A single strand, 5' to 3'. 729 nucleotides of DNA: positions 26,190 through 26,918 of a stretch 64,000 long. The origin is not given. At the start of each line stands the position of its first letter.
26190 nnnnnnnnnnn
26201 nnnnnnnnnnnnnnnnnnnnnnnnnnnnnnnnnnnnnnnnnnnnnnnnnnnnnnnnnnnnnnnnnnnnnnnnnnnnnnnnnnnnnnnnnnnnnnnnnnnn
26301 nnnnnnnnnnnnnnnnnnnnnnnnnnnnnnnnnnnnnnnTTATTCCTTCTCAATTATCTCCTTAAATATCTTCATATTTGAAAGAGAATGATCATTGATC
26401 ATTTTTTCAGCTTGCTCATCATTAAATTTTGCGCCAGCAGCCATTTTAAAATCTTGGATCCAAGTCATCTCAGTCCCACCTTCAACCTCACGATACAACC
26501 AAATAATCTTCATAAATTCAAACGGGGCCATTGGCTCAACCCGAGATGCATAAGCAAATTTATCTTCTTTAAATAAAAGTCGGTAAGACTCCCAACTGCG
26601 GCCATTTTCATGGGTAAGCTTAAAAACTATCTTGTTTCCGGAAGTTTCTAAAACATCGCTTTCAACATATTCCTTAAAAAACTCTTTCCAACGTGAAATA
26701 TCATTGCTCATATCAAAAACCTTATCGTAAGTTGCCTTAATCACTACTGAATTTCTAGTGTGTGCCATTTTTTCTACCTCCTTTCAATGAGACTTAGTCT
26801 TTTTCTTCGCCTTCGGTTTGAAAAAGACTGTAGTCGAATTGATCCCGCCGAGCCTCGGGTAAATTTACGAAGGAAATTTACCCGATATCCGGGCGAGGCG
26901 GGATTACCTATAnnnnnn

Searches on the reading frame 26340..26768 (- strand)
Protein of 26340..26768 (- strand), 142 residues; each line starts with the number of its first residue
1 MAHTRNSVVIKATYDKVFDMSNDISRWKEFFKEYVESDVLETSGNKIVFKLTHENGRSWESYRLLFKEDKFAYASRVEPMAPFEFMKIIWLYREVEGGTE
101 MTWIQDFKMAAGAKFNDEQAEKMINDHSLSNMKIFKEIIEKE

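Call 12: find_encoding_contigs(protein=window:26340-26768:-, flank=3000, max_places=10)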
Protein window:26340-26768:- (142 aa): 1 contig read that carries it; 1 place shown.
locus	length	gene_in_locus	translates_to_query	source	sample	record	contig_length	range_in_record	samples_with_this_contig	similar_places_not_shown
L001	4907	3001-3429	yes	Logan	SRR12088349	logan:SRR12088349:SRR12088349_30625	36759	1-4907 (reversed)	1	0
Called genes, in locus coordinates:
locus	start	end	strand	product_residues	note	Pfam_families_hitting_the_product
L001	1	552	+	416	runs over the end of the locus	PF00109:ketoacyl-synt, PF02801:Ketoacyl-synt_C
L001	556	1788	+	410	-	PF00109:ketoacyl-synt, PF02801:Ketoacyl-synt_C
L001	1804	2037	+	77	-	PF00550:PP-binding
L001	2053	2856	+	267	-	PF04199:Cyclase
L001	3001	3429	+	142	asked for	PF10604:Polyketide_cyc2, PF03364:Polyketide_cyc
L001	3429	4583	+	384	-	PF07690:MFS_1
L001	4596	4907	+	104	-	?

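Call 13: search_protein_families(library=pfam, proteins=[window:26340-26768:-])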
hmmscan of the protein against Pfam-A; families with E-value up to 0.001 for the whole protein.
window:26340-26768:- (142 aa): 2 families
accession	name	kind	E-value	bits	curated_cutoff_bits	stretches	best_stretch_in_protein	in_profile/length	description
PF10604.15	Polyketide_cyc2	-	1.2e-09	39.1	27.4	1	1-126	1-128/142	Polyketide cyclase / dehydrase and lipid transport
PF03364.25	Polyketide_cyc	-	9.6e-08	32.8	23.4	1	10-110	1-100/126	Polyketide cyclase / dehydrase and lipid transport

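Call 14: find_homologous_proteins(query=window:26340-26768:-, max_evalue=0.00001)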
Query window:26340-26768:- (142 aa): 351 proteins with E <= 0.00001 among 356 candidates; the best 120 are listed.
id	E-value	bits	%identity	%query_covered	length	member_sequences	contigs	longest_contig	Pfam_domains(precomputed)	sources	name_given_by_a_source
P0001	8.5e-89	312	100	100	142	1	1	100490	PF03364.26,PF10604.16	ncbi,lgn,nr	ncbi:MAG: SRPBCC family protein [Candidatus Omnitrophica bacterium]|nr:SRPBCC family protein [Candid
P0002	5.8e-80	283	91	100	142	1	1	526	PF03364.26,PF10604.16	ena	-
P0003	1.0e-79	283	89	99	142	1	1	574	PF03364.26,PF10604.16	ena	-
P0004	6.5e-79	280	88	100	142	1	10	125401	PF03364.26,PF10604.16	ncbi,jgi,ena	-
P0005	5.9e-78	277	87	100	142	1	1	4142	PF03364.26,PF10604.16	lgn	-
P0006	1.6e-77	276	88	100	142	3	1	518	PF03364.26,PF10604.16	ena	-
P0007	2.8e-77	275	88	100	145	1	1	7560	PF03364.26,PF10604.16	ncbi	-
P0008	1.4e-75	269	85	100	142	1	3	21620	PF03364.26,PF10604.16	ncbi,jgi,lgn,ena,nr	ncbi:MAG: SRPBCC family protein [Candidatus Omnitrophica bacterium]|jgi:aromatase|nr:SRPBCC family p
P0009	2.7e-71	255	82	100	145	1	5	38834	PF03364.26,PF10604.16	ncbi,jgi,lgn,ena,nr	ncbi:MAG: SRPBCC family protein [Candidatus Omnitrophica bacterium]|nr:SRPBCC family protein [Candid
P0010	3.4e-70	252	81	99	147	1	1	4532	PF03364.26,PF10604.16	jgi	-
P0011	8.9e-70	250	79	100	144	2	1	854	PF03364.26,PF10604.16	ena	-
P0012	2.1e-69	249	81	99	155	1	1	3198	PF03364.26,PF10604.16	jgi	-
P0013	7.8e-69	247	77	100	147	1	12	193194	PF03364.26,PF10604.16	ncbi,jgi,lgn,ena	-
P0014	8.8e-69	247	79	99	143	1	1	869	PF03364.26,PF10604.16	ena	-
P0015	2.0e-68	246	78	99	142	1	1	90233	PF03364.26,PF10604.16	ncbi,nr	ncbi:MAG: polyketide cyclase [Candidatus Omnitrophica bacterium]|nr:polyketide cyclase [Candidatus O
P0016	3.0e-68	246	77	100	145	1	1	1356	PF03364.26,PF10604.16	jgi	jgi:aromatase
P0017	5.7e-68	245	76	100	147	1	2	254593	PF03364.26,PF10604.16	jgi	jgi:aromatase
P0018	7.0e-68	244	77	100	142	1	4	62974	PF03364.26,PF10604.16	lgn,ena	-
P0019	7.5e-68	244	77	100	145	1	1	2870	PF03364.26,PF10604.16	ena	-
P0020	7.9e-68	244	75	99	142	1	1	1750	PF03364.26,PF10604.16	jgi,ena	-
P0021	8.0e-68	244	76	100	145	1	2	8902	PF03364.26,PF10604.16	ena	-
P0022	1.1e-67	244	77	99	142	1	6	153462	PF03364.26,PF10604.16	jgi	-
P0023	1.3e-67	243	77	100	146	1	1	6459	PF03364.26,PF10604.16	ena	-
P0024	1.9e-67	243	77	100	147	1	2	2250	PF03364.26,PF10604.16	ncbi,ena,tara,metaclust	tara:strand:- start:155 stop:598 length:444 start_codon:yes stop_codon:yes gene_type:complete|metacl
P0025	2.2e-67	243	78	99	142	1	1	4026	PF03364.26,PF10604.16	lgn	-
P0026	2.7e-67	242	77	100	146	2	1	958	PF03364.26,PF10604.16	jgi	jgi:aromatase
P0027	3.6e-67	242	75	100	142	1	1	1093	PF03364.26,PF10604.16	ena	-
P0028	3.7e-67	242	77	100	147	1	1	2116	PF03364.26,PF10604.16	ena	-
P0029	5.7e-67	241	75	100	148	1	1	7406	PF03364.26,PF10604.16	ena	-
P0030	6.3e-67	241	75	100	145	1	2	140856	PF03364.26,PF10604.16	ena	-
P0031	7.2e-67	241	77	100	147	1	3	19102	PF03364.26,PF10604.16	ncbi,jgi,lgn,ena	-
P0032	8.2e-67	241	77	100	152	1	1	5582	PF03364.26,PF10604.16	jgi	-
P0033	8.2e-67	241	77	100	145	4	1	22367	PF03364.26,PF10604.16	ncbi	-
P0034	1.2e-66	240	74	100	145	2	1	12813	PF03364.26,PF10604.16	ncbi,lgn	-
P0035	1.4e-66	240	74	100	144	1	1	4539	PF03364.26,PF10604.16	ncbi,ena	-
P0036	1.4e-66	240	75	100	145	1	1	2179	PF03364.26,PF10604.16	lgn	-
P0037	1.6e-66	240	76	100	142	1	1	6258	PF03364.26,PF10604.16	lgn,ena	-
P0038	1.9e-66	240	75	100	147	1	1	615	PF03364.26,PF10604.16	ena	-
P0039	2.0e-66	240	77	100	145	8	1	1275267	PF03364.26,PF10604.16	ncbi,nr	ncbi:MAG: SRPBCC family protein [Candidatus Omnitrophota bacterium]|nr:MAG: SRPBCC family protein [C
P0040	2.1e-66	240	76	100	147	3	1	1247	PF03364.26,PF10604.16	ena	-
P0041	2.5e-66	239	74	100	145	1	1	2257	PF03364.26,PF10604.16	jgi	-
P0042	3.0e-66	239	74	99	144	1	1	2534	PF03364.26,PF10604.16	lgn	-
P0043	3.1e-66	239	75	100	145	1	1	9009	PF03364.26,PF10604.16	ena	-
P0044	6.8e-66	238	75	100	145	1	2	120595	PF03364.26,PF10604.16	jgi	-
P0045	7.5e-66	238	73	100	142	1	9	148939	PF03364.26,PF10604.16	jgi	-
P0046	8.0e-66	238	76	100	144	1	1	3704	PF03364.26,PF10604.16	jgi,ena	-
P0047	8.1e-66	238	74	100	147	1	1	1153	PF03364.26,PF10604.16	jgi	jgi:aromatase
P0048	8.2e-66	238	75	100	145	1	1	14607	PF03364.26,PF10604.16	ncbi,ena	-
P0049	8.4e-66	238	75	100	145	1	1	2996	PF03364.26,PF10604.16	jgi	-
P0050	9.1e-66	238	72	100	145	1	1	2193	PF03364.26,PF10604.16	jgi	jgi:aromatase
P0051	9.7e-66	237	74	100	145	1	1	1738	PF03364.26,PF10604.16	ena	-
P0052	1.1e-65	237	74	100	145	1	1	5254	PF03364.26,PF10604.16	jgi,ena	-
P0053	1.2e-65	237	75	100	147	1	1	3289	PF03364.26,PF10604.16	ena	-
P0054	1.3e-65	237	74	100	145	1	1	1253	PF03364.26,PF10604.16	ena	-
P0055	1.5e-65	237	76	100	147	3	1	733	PF03364.26,PF10604.16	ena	-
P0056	1.6e-65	237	75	100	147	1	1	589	PF03364.26,PF10604.16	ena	-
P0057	1.9e-65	236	76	100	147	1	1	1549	PF03364.26,PF10604.16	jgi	-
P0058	1.9e-65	236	75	100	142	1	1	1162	PF03364.26,PF10604.16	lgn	-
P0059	2.5e-65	236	75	100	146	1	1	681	PF03364.26,PF10604.16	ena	-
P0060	2.8e-65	236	73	100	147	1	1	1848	PF03364.26,PF10604.16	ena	-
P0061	3.0e-65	236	76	100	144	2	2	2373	PF03364.26,PF10604.16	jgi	jgi:aromatase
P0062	3.0e-65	236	73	100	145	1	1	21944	PF03364.26,PF10604.16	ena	-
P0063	3.1e-65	236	74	100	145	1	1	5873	PF03364.26,PF10604.16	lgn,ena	-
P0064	4.0e-65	235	74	100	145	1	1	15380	PF03364.26,PF10604.16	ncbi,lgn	-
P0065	4.8e-65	235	75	100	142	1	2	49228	PF03364.26,PF10604.16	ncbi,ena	-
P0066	5.0e-65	235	74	100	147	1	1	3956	PF03364.26,PF10604.16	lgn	-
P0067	5.3e-65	235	74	99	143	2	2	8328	PF03364.26,PF10604.16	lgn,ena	-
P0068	5.3e-65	235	75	100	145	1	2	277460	PF03364.26,PF10604.16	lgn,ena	-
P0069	6.0e-65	235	72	100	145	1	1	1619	PF03364.26,PF10604.16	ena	-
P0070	6.3e-65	235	75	100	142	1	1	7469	PF03364.26,PF10604.16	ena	-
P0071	8.0e-65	234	74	99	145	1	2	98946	PF03364.26,PF10604.16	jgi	-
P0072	8.3e-65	234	74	100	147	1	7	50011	PF03364.26,PF10604.16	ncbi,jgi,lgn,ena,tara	tara:strand:+ start:1941 stop:2384 length:444 start_codon:yes stop_codon:yes gene_type:complete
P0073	8.5e-65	234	73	100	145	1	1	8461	PF03364.26,PF10604.16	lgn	-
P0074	8.7e-65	234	74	100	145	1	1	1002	PF03364.26,PF10604.16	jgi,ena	-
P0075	9.8e-65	234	72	100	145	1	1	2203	PF03364.26,PF10604.16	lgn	-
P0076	1.0e-64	234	73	100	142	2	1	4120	PF03364.26,PF10604.16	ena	-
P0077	1.1e-64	234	74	100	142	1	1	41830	PF03364.26,PF10604.16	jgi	-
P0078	1.2e-64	234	75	100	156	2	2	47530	PF03364.26,PF10604.16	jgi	-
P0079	1.3e-64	234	75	100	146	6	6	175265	PF03364.26,PF10604.16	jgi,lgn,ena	-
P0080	1.3e-64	234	74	100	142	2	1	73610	PF03364.26,PF10604.16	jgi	jgi:aromatase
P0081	1.4e-64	234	73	100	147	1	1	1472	PF03364.26,PF10604.16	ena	-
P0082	1.4e-64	234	74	100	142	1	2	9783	PF03364.26,PF10604.16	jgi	-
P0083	1.4e-64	234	73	100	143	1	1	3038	PF03364.26,PF10604.16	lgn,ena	-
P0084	1.5e-64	234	75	100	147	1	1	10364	PF03364.26,PF10604.16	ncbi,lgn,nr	ncbi:MAG: SRPBCC family protein [Candidatus Omnitrophica bacterium]|nr:SRPBCC family protein [Candid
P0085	1.7e-64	233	73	100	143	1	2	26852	PF03364.26,PF10604.16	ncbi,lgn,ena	-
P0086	1.8e-64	233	73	100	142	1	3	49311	PF03364.26,PF10604.16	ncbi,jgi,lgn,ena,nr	ncbi:MAG: SRPBCC family protein [Candidatus Omnitrophica bacterium]|jgi:aromatase|nr:SRPBCC family p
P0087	1.9e-64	233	73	100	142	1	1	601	PF03364.26,PF10604.16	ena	-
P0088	2.0e-64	233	77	99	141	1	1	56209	PF10604.16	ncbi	ncbi:MAG: SRPBCC family protein [Candidatus Omnitrophota bacterium]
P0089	2.5e-64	233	75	100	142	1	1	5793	PF03364.26,PF10604.16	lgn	-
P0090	2.7e-64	233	73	100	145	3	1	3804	PF03364.26,PF10604.16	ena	-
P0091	3.2e-64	233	73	100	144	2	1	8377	PF03364.26,PF10604.16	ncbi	-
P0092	3.3e-64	232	73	100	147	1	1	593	PF03364.26,PF10604.16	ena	-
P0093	3.4e-64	232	70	100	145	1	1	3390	PF03364.26,PF10604.16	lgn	-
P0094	3.7e-64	232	74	100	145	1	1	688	PF03364.26,PF10604.16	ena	-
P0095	3.9e-64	232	75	100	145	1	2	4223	PF03364.26,PF10604.16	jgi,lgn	-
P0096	4.4e-64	232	74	99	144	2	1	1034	PF03364.26,PF10604.16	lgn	-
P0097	5.3e-64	232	74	100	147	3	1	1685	PF03364.26,PF10604.16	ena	-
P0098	5.4e-64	232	71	100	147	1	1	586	PF03364.26,PF10604.16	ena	-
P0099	5.9e-64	232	73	100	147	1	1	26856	PF03364.26,PF10604.16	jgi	jgi:aromatase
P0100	6.8e-64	231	74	100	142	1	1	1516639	PF03364.26,PF10604.16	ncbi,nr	ncbi:MAG: polyketide cyclase [Candidatus Omnitrophota bacterium]|nr:MAG: polyketide cyclase [Candida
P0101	7.8e-64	231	73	100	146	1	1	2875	PF03364.26,PF10604.16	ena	-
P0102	9.4e-64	231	73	100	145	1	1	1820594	PF03364.26,PF10604.16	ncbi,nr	ncbi:MAG: SRPBCC family protein [Candidatus Omnitrophota bacterium]|nr:MAG: SRPBCC family protein [C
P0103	9.6e-64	231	73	100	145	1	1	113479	PF03364.26,PF10604.16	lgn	-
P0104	9.7e-64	231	72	100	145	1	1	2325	PF03364.26,PF10604.16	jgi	-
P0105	1.0e-63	231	76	99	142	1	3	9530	PF03364.26,PF10604.16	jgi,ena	-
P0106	1.2e-63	231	75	100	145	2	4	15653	PF03364.26,PF10604.16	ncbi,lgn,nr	ncbi:MAG TPA: polyketide cyclase [Candidatus Omnitrophica bacterium]|nr:polyketide cyclase [Candidat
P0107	1.2e-63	231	73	99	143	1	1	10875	PF03364.26,PF10604.16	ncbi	ncbi:MAG: SRPBCC family protein [Candidatus Omnitrophota bacterium]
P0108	1.4e-63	230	73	100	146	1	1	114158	PF03364.26,PF10604.16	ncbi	ncbi:MAG: SRPBCC family protein [Candidatus Omnitrophota bacterium]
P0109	1.5e-63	230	73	100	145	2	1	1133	PF03364.26,PF10604.16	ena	-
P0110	1.7e-63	230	73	99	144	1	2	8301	PF03364.26,PF10604.16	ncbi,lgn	-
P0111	1.7e-63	230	71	100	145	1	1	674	PF03364.26,PF10604.16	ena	-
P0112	2.1e-63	230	71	100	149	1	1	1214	PF03364.26,PF10604.16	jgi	-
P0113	2.1e-63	230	73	100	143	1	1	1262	PF03364.26,PF10604.16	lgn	-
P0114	2.3e-63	230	70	100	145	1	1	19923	PF03364.26,PF10604.16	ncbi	ncbi:SRPBCC family protein [Candidatus Omnitrophota bacterium]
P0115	2.4e-63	230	72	100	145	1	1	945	PF03364.26,PF10604.16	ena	-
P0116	3.4e-63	229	71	100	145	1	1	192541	PF03364.26,PF10604.16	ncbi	ncbi:MAG: SRPBCC family protein [Candidatus Omnitrophota bacterium]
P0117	3.4e-63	229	73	100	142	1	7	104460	PF03364.26,PF10604.16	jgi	-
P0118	7.0e-63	228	72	100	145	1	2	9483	PF03364.26,PF10604.16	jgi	-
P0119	1.1e-62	228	70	100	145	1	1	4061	PF03364.26,PF10604.16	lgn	-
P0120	1.1e-62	228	70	100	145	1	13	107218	PF03364.26,PF10604.16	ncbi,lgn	-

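Call 15: find_encoding_contigs(protein=P0004, flank=2500, max_places=4)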
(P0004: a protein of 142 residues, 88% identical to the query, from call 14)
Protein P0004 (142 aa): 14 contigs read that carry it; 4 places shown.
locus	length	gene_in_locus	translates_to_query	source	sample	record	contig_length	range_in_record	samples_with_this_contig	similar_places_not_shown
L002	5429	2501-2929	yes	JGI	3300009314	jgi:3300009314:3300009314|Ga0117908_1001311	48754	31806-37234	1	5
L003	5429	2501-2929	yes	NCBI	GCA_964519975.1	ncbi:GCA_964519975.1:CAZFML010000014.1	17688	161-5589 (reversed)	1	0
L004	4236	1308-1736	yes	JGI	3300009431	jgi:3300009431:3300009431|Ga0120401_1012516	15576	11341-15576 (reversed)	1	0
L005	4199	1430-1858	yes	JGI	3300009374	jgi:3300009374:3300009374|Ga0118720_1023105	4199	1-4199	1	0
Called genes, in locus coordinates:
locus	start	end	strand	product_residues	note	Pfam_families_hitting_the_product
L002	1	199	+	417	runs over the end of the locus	PF00109:ketoacyl-synt, PF02801:Ketoacyl-synt_C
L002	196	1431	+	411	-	PF00109:ketoacyl-synt, PF02801:Ketoacyl-synt_C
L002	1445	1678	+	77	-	PF23297:ACP_SdgA_C (weak), PF00550:PP-binding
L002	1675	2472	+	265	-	PF04199:Cyclase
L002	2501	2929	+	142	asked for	PF10604:Polyketide_cyc2, PF03364:Polyketide_cyc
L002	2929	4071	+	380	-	PF07690:MFS_1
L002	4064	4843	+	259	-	PF00106:adh_short, PF01370:Epimerase (weak), PF08659:KR, PF13561:adh_short_C2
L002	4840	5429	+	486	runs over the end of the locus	PF02310:B12-binding, PF04055:Radical_SAM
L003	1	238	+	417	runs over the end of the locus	PF00109:ketoacyl-synt, PF02801:Ketoacyl-synt_C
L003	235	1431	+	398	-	PF00109:ketoacyl-synt, PF02801:Ketoacyl-synt_C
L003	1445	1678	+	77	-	PF23297:ACP_SdgA_C (weak), PF00550:PP-binding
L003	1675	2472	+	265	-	PF04199:Cyclase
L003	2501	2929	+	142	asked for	PF10604:Polyketide_cyc2, PF03364:Polyketide_cyc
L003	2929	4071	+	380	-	PF07690:MFS_1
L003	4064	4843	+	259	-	PF00106:adh_short, PF01370:Epimerase (weak), PF08659:KR, PF13561:adh_short_C2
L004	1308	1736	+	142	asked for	PF10604:Polyketide_cyc2, PF03364:Polyketide_cyc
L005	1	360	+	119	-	?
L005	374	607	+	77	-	PF23297:ACP_SdgA_C (weak), PF00550:PP-binding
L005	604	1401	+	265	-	PF04199:Cyclase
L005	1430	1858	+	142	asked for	PF10604:Polyketide_cyc2, PF03364:Polyketide_cyc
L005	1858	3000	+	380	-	PF07690:MFS_1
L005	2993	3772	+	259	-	PF00106:adh_short, PF01370:Epimerase (weak), PF08659:KR, PF13561:adh_short_C2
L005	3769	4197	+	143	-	?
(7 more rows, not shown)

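Call 16: find_encoding_contigs(protein=P0008, flank=2500, max_places=3)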
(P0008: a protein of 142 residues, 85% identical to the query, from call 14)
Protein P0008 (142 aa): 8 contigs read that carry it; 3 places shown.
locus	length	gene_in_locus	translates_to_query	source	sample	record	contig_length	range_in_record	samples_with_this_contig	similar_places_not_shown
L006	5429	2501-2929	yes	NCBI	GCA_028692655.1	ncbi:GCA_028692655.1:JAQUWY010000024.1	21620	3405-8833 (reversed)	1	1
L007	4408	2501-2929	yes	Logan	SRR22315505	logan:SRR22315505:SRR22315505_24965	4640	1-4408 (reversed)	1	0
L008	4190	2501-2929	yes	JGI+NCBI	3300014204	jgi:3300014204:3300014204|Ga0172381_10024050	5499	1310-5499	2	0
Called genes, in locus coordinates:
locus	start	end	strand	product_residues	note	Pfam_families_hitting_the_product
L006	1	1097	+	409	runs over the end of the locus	PF00109:ketoacyl-synt, PF02801:Ketoacyl-synt_C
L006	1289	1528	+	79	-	PF00550:PP-binding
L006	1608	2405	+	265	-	PF04199:Cyclase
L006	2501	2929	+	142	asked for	PF10604:Polyketide_cyc2, PF03364:Polyketide_cyc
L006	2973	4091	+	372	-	PF07690:MFS_1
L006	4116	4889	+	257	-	PF00106:adh_short, PF08659:KR, PF23441:SDR (weak), PF13561:adh_short_C2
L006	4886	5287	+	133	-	PF05635:23S_rRNA_IVP, PF22296:bAvd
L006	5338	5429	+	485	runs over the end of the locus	PF02310:B12-binding, PF04055:Radical_SAM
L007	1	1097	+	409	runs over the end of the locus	PF00109:ketoacyl-synt, PF02801:Ketoacyl-synt_C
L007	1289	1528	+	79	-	PF00550:PP-binding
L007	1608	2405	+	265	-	PF04199:Cyclase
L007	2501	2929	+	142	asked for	PF10604:Polyketide_cyc2, PF03364:Polyketide_cyc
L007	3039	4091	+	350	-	PF07690:MFS_1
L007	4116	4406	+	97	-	?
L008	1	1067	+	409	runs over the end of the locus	PF00109:ketoacyl-synt, PF02801:Ketoacyl-synt_C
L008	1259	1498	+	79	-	PF00550:PP-binding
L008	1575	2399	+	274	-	PF04199:Cyclase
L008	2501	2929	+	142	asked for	PF10604:Polyketide_cyc2, PF03364:Polyketide_cyc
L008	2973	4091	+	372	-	PF07690:MFS_1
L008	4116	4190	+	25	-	?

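Call 17: find_encoding_contigs(protein=P0009, flank=2500, max_places=3)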
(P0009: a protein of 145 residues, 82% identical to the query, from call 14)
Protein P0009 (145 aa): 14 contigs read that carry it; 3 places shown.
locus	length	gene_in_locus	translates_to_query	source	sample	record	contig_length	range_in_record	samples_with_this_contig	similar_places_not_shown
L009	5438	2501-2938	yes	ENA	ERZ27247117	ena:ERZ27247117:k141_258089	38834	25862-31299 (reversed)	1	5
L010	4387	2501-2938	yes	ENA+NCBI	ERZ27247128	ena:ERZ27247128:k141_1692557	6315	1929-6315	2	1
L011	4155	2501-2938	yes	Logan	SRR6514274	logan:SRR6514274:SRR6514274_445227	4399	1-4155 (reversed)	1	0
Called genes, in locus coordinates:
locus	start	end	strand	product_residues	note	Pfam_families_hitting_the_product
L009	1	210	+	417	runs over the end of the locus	PF00109:ketoacyl-synt, PF02801:Ketoacyl-synt_C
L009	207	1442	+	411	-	PF00109:ketoacyl-synt, PF02801:Ketoacyl-synt_C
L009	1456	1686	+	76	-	PF23297:ACP_SdgA_C, PF00550:PP-binding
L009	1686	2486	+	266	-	PF04199:Cyclase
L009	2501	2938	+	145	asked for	PF10604:Polyketide_cyc2, PF03364:Polyketide_cyc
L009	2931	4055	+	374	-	PF07690:MFS_1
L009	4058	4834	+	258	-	PF00106:adh_short, PF01370:Epimerase (weak), PF08659:KR, PF13460:NAD_binding_10 (weak), PF13561:adh_short_C2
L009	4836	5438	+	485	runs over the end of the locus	PF02310:B12-binding, PF04055:Radical_SAM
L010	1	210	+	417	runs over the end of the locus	PF00109:ketoacyl-synt, PF02801:Ketoacyl-synt_C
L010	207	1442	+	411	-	PF00109:ketoacyl-synt, PF02801:Ketoacyl-synt_C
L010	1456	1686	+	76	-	PF23297:ACP_SdgA_C, PF00550:PP-binding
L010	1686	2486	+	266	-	PF04199:Cyclase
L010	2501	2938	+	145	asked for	PF10604:Polyketide_cyc2, PF03364:Polyketide_cyc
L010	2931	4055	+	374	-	PF07690:MFS_1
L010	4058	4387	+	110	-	PF00106:adh_short, PF08659:KR, PF01370:Epimerase (weak), PF13460:NAD_binding_10 (weak), PF13561:adh_short_C2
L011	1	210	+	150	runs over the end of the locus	?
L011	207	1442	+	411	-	PF00109:ketoacyl-synt, PF02801:Ketoacyl-synt_C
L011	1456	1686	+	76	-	PF23297:ACP_SdgA_C, PF00550:PP-binding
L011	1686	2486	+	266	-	PF04199:Cyclase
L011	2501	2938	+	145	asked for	PF10604:Polyketide_cyc2, PF03364:Polyketide_cyc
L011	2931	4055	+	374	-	PF07690:MFS_1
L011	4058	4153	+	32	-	?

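Call 37: find_encoding_contigs(protein=P0007, flank=2500, max_places=2)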
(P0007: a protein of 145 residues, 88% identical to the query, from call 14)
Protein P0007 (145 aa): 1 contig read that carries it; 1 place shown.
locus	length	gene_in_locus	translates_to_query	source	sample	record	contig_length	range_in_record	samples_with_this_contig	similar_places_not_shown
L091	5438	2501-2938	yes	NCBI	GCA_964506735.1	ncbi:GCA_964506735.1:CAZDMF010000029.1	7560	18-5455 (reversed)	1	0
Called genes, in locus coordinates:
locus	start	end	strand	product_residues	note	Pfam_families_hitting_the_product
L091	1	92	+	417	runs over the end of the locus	PF00109:ketoacyl-synt, PF02801:Ketoacyl-synt_C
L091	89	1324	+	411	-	PF00109:ketoacyl-synt, PF02801:Ketoacyl-synt_C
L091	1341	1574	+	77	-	PF00550:PP-binding (weak)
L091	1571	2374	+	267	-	PF04199:Cyclase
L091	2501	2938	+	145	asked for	PF10604:Polyketide_cyc2, PF03364:Polyketide_cyc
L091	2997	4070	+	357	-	PF07690:MFS_1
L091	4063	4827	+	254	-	PF00106:adh_short, PF08659:KR, PF01370:Epimerase (weak), PF13460:NAD_binding_10 (weak), PF13561:adh_short_C2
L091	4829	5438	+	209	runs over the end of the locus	?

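Call 38: find_encoding_contigs(protein=P0005, flank=2500, max_places=2)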
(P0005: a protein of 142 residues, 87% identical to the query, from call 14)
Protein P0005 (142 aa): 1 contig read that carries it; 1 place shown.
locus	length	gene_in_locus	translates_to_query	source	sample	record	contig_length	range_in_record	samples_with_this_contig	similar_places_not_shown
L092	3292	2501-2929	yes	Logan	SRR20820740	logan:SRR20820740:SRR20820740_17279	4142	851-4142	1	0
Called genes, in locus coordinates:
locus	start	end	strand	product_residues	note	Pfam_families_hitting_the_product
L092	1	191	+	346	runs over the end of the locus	?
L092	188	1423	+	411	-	PF00109:ketoacyl-synt, PF02801:Ketoacyl-synt_C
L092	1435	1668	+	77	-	PF23297:ACP_SdgA_C (weak), PF00550:PP-binding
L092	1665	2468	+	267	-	PF04199:Cyclase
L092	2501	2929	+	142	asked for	PF10604:Polyketide_cyc2, PF03364:Polyketide_cyc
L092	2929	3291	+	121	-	?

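Call 57: search_protein_families(library=ncbifam, proteins=[window:26340-26768:-], max_evalue=0.00001)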
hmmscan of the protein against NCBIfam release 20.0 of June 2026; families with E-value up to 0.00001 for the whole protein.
window:26340-26768:- (142 aa): 0 families
